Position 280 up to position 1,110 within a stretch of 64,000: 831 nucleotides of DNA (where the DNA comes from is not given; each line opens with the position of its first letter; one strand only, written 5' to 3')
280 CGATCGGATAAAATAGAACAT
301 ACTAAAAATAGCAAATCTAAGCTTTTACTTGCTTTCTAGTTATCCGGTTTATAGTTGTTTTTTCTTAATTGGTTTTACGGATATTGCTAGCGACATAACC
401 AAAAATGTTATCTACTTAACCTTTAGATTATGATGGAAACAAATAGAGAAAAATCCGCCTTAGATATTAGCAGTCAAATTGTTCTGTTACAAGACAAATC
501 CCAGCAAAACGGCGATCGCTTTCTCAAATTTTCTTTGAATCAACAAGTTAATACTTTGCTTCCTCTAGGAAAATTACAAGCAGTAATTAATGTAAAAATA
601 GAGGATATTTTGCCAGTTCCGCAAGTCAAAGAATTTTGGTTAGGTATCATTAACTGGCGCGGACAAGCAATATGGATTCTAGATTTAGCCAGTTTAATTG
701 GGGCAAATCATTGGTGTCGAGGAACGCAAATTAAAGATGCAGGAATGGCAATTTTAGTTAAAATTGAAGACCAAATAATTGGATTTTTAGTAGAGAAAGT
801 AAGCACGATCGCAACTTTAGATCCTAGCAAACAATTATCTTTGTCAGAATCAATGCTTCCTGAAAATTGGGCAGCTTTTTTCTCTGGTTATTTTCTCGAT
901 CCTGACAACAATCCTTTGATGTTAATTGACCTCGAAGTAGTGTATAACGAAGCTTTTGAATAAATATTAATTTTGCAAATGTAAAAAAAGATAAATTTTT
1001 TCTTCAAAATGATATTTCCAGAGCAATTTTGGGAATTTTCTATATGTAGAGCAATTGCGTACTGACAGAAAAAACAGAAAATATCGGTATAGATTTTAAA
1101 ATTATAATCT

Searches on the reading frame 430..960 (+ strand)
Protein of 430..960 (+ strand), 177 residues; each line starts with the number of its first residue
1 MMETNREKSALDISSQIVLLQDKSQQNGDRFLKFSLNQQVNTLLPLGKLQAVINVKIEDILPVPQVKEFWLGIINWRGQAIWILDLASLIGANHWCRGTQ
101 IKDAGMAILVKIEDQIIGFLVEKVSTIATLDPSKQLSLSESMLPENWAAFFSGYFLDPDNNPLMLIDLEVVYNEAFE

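Call 29: search_protein_families(library=pfam, proteins=[window:430-960:+], max_evalue=0.001)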
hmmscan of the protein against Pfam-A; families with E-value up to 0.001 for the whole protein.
window:430-960:+ (177 aa): 1 family
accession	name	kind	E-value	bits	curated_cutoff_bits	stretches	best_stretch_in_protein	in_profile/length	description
PF01584.24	CheW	-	6.8e-19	68.3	23.5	1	31-173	2-135/138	CheW-like domain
